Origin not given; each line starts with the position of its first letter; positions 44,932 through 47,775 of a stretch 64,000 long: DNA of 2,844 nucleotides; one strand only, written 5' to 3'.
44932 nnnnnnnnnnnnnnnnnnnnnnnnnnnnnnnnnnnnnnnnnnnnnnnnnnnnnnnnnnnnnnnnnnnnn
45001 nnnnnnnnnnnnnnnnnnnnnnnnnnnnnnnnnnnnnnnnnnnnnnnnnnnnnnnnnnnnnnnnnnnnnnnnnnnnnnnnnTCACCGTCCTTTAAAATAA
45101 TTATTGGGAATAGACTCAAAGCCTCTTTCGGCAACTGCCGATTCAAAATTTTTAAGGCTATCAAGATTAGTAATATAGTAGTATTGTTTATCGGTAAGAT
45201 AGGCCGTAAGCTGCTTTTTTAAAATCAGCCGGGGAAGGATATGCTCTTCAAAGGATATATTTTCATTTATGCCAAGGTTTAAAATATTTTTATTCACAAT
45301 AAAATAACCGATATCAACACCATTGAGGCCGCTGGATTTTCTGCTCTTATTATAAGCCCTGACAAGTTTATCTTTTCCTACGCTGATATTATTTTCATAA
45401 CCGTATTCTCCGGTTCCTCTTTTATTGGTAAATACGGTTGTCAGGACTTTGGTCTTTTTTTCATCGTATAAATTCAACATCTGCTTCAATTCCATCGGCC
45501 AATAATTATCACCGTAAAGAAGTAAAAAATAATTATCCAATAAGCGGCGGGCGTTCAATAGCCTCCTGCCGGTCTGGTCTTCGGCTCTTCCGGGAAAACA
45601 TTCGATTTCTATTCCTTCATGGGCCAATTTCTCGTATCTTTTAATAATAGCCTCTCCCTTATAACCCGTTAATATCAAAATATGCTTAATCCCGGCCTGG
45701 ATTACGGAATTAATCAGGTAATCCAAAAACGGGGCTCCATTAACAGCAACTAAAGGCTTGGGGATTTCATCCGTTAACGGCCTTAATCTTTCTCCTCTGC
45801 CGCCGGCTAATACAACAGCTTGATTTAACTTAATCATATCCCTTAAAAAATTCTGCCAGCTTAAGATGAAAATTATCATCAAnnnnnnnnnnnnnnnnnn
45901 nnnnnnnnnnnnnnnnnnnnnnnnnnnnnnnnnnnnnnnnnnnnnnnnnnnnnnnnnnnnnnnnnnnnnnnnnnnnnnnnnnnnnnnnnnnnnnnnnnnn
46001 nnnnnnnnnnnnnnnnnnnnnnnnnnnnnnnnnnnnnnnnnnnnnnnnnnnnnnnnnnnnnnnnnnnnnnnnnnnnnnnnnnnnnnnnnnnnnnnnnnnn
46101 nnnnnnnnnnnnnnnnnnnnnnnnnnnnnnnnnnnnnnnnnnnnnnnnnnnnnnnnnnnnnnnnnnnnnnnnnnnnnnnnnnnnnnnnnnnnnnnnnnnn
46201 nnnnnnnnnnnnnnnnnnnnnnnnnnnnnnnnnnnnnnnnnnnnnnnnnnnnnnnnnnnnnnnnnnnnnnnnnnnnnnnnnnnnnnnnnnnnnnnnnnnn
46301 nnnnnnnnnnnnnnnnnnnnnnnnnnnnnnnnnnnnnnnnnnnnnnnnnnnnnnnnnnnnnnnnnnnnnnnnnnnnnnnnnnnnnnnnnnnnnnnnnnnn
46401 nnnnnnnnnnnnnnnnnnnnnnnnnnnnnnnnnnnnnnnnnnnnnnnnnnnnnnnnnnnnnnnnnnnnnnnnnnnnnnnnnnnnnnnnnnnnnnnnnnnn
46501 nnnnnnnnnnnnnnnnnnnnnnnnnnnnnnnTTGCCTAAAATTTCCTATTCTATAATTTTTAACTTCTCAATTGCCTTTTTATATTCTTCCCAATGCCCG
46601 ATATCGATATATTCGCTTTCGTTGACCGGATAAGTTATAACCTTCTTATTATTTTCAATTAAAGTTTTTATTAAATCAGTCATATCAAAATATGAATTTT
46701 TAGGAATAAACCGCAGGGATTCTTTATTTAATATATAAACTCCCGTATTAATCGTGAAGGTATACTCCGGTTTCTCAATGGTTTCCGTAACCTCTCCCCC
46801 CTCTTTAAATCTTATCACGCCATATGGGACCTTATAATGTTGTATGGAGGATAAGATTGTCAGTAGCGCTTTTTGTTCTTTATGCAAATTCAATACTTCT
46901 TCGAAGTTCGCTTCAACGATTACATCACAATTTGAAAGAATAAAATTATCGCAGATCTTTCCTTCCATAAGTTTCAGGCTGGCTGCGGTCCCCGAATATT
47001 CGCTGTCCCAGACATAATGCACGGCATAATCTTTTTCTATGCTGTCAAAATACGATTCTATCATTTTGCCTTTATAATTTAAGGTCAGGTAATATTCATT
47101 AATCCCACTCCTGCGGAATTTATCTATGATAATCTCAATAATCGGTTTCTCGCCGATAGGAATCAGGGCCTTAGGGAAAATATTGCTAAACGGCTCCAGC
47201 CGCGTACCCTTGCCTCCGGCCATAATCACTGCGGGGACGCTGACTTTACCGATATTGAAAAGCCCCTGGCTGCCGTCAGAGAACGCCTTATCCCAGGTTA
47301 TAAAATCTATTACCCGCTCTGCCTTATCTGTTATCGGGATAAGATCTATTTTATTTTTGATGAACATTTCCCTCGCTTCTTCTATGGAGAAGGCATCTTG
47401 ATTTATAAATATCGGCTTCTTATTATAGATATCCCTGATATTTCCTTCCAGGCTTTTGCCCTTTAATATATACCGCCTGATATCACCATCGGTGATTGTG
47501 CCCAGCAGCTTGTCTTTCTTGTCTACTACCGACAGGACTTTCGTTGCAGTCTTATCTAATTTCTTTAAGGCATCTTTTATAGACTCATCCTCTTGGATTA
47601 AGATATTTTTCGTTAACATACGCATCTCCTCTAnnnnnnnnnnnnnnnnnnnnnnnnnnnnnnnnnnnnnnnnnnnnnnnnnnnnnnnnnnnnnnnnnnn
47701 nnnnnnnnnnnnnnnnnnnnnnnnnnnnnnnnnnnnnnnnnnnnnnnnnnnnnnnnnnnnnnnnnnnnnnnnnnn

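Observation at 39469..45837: Nucleotide-heptose module with deoxysugar-style tailoring: C-methyltransferase, aminotransferase and RmlC-like cupin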

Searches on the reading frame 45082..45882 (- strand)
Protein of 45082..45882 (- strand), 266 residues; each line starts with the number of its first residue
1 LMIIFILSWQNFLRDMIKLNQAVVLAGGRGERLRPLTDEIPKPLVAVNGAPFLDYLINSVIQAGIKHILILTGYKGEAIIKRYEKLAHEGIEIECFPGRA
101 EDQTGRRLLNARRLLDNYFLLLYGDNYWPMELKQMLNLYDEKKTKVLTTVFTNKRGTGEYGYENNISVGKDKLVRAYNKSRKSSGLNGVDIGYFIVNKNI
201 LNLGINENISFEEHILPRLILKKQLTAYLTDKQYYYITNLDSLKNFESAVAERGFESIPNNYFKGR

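Call 4: search_protein_families(library=pfam, proteins=[window:45082-45882:-])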
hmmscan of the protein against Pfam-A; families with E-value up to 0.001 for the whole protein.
window:45082-45882:- (266 aa): 2 families
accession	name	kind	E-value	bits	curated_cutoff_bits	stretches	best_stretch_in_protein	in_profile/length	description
PF00483.29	NTP_transferase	-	2.1e-21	77.1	21.2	1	22-232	2-222/245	Nucleotidyl transferase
PF12804.13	NTP_transf_3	-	1.2e-08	35.7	27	1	22-151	1-123/160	MobA-like NTP transferase domain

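Call 5: search_protein_families(library=ncbifam, proteins=[window:45082-45882:-], max_evalue=0.00001)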
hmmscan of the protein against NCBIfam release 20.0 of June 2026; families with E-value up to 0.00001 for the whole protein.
window:45082-45882:- (266 aa): 27 families (the best 25 are shown)
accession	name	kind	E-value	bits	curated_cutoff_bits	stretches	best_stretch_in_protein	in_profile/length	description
TIGR03992.1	Arch_glmU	subfamily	2.3e-26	92.6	292.1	1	21-203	2-175/393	bifunctional sugar-1-phosphate nucleotidylyltransferase/acetyltransferase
NF052502.1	man1P_GTase_Rv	exception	1.1e-24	87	440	1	21-235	2-214/352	mannose-1-phosphate guanylyltransferase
NF041313.1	UDPGP_AglF_Halo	equivalog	5.2e-24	85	400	1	21-145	2-125/234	UTP--glucose-1-phosphate uridylyltransferase AglF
NF049965.1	GlMnHpPGnyltfHddC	equivalog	6e-21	75.1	300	1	21-217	2-189/221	D-glycero-D-manno-heptose 1-phosphate guanosyltransferase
NF045761.1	NAMPUrTaseMurU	equivalog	6.4e-21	75.2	250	1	21-144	2-126/226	N-acetylmuramate alpha-1-phosphate uridylyltransferase MurU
TIGR02623.1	G1P_cyt_trans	equivalog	1.6e-19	70.4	300.25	2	101-232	103-227/255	glucose-1-phosphate cytidylyltransferase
TIGR01208.1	rmlA_long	equivalog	2.7e-16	59.4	320.25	1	22-149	2-131/353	glucose-1-phosphate thymidylyltransferase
TIGR02091.1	glgC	equivalog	3.9e-14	52.5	424.9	1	22-235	3-244/364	glucose-1-phosphate adenylyltransferase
NF001947.0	PRK00725.1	subfamily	4.4e-14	52.1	470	1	13-82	10-80/426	glucose-1-phosphate adenylyltransferase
NF041173.1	Sug_nt_acttase_Thmprot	equivalog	1e-12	47.7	600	1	21-165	2-143/405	bifunctional sugar-1-phosphate nucleotidylyltransferase/acetyltransferase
TIGR01099.1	galU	equivalog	6.9e-12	45.5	326.8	1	20-84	2-66/261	UTP--glucose-1-phosphate uridylyltransferase GalU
NF002023.0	PRK00844.1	subfamily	1.4e-11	43.9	458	1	22-82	9-70/408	glucose-1-phosphate adenylyltransferase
NF003670.0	PRK05293.1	equivalog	6.3e-11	41.8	470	1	22-78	7-64/382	glucose-1-phosphate adenylyltransferase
NF002772.0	PRK02862.1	equivalog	6.4e-11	41.6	537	1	22-79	6-64/429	glucose-1-phosphate adenylyltransferase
TIGR01207.1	rmlA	equivalog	3.2e-09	36.3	360.65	1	22-145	2-128/286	glucose-1-phosphate thymidylyltransferase RfbA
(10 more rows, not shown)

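Call 10: search_solved_structures(query=window:45082-45882:-, max_evalue=0.00001)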
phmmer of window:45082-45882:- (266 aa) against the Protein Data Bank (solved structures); distinct sequences matched with E-value up to 0.00001: 35.
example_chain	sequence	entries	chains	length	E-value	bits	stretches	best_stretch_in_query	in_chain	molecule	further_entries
6jq8_A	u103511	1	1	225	1.4e-13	54.3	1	22-220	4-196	Putative 6-deoxy-D-mannoheptose pathway protein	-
1tzf_A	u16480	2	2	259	2e-13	53.9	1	20-83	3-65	Glucose-1-phosphate cytidylyltransferase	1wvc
5xhw_A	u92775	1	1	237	4.5e-13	52.7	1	21-220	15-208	Putative 6-deoxy-D-mannoheptose pathway protein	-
4y7t_A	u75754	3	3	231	1.1e-12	51.4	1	21-128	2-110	Nucleotidyl transferase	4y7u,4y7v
1jyk_A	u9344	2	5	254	2.4e-10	43.8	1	21-80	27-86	CTP:phosphocholine Cytidylyltransferase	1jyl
8hhd_A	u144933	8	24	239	9.8e-10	41.8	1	21-132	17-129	Nucleotidyl transferase | N-acetylmuramate alpha-1-phosphate uridylyltransferase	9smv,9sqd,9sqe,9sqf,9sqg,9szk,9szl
7whr_B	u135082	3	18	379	1.7e-09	41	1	21-229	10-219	Nucleotidyl transferase family protein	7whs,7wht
8x7s_B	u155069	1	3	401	4.1e-09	39.7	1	21-220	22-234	UTP--glucose-1-phosphate uridylyltransferase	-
7d72_K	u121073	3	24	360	8.9e-09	38.6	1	21-220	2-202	Mannose-1-phosphate guanyltransferase beta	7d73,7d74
2ggo_A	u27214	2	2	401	1e-08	38.5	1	22-167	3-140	401aa long hypothetical glucose-1-phosphate thymidylyltransferase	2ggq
5vct_A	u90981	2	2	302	1.3e-08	38.1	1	15-95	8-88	UTP--glucose-1-phosphate uridylyltransferase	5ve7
6vr0_A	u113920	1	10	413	1.5e-08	37.9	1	21-84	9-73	Glucose-1-phosphate adenylyltransferase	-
7x8j_A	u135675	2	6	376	2.3e-08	37.3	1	21-226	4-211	Mannose-1-phosphate guanylyltransferase 1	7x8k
8yre_D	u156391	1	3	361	2.4e-08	37.2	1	21-226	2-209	Mannose-1-phosphate guanylyltransferase 1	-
3brk_X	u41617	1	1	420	2.5e-08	37.2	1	20-84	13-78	Glucose-1-phosphate adenylyltransferase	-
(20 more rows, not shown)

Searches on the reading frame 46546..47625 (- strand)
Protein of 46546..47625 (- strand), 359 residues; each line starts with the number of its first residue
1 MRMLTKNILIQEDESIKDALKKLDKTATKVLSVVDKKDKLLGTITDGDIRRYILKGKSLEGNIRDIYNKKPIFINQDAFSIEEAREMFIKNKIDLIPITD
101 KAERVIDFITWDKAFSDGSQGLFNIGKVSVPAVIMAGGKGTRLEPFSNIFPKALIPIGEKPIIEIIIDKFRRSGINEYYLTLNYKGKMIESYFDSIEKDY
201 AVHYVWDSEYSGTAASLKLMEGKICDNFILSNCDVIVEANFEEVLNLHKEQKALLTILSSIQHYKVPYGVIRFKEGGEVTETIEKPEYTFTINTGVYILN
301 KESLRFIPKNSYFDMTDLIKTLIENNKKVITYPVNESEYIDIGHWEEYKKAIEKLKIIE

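Call 4: search_protein_families(library=pfam, proteins=[window:46546-47625:-])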
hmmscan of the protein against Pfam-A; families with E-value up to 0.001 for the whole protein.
window:46546-47625:- (359 aa): 3 families
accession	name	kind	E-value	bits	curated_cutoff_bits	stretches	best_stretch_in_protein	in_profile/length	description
PF00483.29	NTP_transferase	-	5.6e-35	121.5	21.2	1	132-355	2-242/245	Nucleotidyl transferase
PF00571.33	CBS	-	1.6e-15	57.6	24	2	5-54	7-56/57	CBS domain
PF12804.13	NTP_transf_3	-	2e-10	41.5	27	1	132-249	1-112/160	MobA-like NTP transferase domain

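Call 5: search_protein_families(library=ncbifam, proteins=[window:46546-47625:-], max_evalue=0.00001)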
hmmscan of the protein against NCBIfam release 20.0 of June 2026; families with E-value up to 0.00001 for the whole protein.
window:46546-47625:- (359 aa): 36 families (the best 25 are shown)
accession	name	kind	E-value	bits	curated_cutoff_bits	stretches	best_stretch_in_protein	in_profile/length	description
TIGR03992.1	Arch_glmU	subfamily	1.9e-37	129.1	292.1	1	132-346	3-219/393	bifunctional sugar-1-phosphate nucleotidylyltransferase/acetyltransferase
NF041313.1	UDPGP_AglF_Halo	equivalog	1.6e-30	106.3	400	1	132-354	3-233/234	UTP--glucose-1-phosphate uridylyltransferase AglF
NF052502.1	man1P_GTase_Rv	exception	8.4e-28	97.2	440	1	131-351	2-226/352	mannose-1-phosphate guanylyltransferase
NF041173.1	Sug_nt_acttase_Thmprot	equivalog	1.6e-24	86.6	600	1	132-344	3-216/405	bifunctional sugar-1-phosphate nucleotidylyltransferase/acetyltransferase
TIGR01208.1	rmlA_long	equivalog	3.4e-21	75.5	320.25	1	132-354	2-233/353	glucose-1-phosphate thymidylyltransferase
NF049965.1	GlMnHpPGnyltfHddC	equivalog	6.4e-21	75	300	1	132-353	3-219/221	D-glycero-D-manno-heptose 1-phosphate guanosyltransferase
TIGR02623.1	G1P_cyt_trans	equivalog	8.4e-20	71.3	300.25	1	132-194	3-65/255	glucose-1-phosphate cytidylyltransferase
NF045761.1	NAMPUrTaseMurU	equivalog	7.4e-18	65.2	250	1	132-349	3-221/226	N-acetylmuramate alpha-1-phosphate uridylyltransferase MurU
NF010934.1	PRK14354.1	equivalog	9.3e-16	57.4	450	1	132-339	2-220/447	bifunctional UDP-N-acetylglucosamine diphosphorylase/glucosamine-1-phosphate N-acetyltransferase GlmU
TIGR01173.1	glmU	equivalog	8.1e-15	54.6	366.85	1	132-338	3-218/452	bifunctional UDP-N-acetylglucosamine diphosphorylase/glucosamine-1-phosphate N-acetyltransferase GlmU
TIGR00393.1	kpsF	subfamily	9.6e-15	54.9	203.7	1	9-108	168-266/268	KpsF/GutQ family sugar-phosphate isomerase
TIGR01099.1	galU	equivalog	1.1e-13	51.4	326.8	1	132-195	4-67/261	UTP--glucose-1-phosphate uridylyltransferase GalU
NF008581.0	PRK11543.1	equivalog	1.2e-12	47.5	481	1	10-115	212-316/321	arabinose-5-phosphate isomerase GutQ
TIGR02091.1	glgC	equivalog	1.8e-12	47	424.9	1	132-344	3-248/364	glucose-1-phosphate adenylyltransferase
NF010935.0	PRK14355.1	equivalog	7.2e-12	44.7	718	1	130-338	4-224/459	bifunctional UDP-N-acetylglucosamine diphosphorylase/glucosamine-1-phosphate N-acetyltransferase GlmU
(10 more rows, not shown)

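Call 57: search_protein_families(library=ncbifam, proteins=[window:46546-47625:-], max_evalue=0.000001)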
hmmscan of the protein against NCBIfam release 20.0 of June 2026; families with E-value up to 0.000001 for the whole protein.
window:46546-47625:- (359 aa): 29 families (the best 25 are shown)
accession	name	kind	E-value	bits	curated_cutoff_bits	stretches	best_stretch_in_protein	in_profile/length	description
TIGR03992.1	Arch_glmU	subfamily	1.9e-37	129.1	292.1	1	132-346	3-219/393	bifunctional sugar-1-phosphate nucleotidylyltransferase/acetyltransferase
NF041313.1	UDPGP_AglF_Halo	equivalog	1.6e-30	106.3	400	1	132-354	3-233/234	UTP--glucose-1-phosphate uridylyltransferase AglF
NF052502.1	man1P_GTase_Rv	exception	8.4e-28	97.2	440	1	131-351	2-226/352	mannose-1-phosphate guanylyltransferase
NF041173.1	Sug_nt_acttase_Thmprot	equivalog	1.6e-24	86.6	600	1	132-344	3-216/405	bifunctional sugar-1-phosphate nucleotidylyltransferase/acetyltransferase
TIGR01208.1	rmlA_long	equivalog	3.4e-21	75.5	320.25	1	132-354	2-233/353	glucose-1-phosphate thymidylyltransferase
NF049965.1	GlMnHpPGnyltfHddC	equivalog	6.4e-21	75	300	1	132-353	3-219/221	D-glycero-D-manno-heptose 1-phosphate guanosyltransferase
TIGR02623.1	G1P_cyt_trans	equivalog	8.4e-20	71.3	300.25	1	132-194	3-65/255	glucose-1-phosphate cytidylyltransferase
NF045761.1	NAMPUrTaseMurU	equivalog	7.4e-18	65.2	250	1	132-349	3-221/226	N-acetylmuramate alpha-1-phosphate uridylyltransferase MurU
NF010934.1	PRK14354.1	equivalog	9.3e-16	57.4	450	1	132-339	2-220/447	bifunctional UDP-N-acetylglucosamine diphosphorylase/glucosamine-1-phosphate N-acetyltransferase GlmU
TIGR01173.1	glmU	equivalog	8.1e-15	54.6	366.85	1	132-338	3-218/452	bifunctional UDP-N-acetylglucosamine diphosphorylase/glucosamine-1-phosphate N-acetyltransferase GlmU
TIGR00393.1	kpsF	subfamily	9.6e-15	54.9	203.7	1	9-108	168-266/268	KpsF/GutQ family sugar-phosphate isomerase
TIGR01099.1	galU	equivalog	1.1e-13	51.4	326.8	1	132-195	4-67/261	UTP--glucose-1-phosphate uridylyltransferase GalU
NF008581.0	PRK11543.1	equivalog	1.2e-12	47.5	481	1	10-115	212-316/321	arabinose-5-phosphate isomerase GutQ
TIGR02091.1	glgC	equivalog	1.8e-12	47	424.9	1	132-344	3-248/364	glucose-1-phosphate adenylyltransferase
NF010935.0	PRK14355.1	equivalog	7.2e-12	44.7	718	1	130-338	4-224/459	bifunctional UDP-N-acetylglucosamine diphosphorylase/glucosamine-1-phosphate N-acetyltransferase GlmU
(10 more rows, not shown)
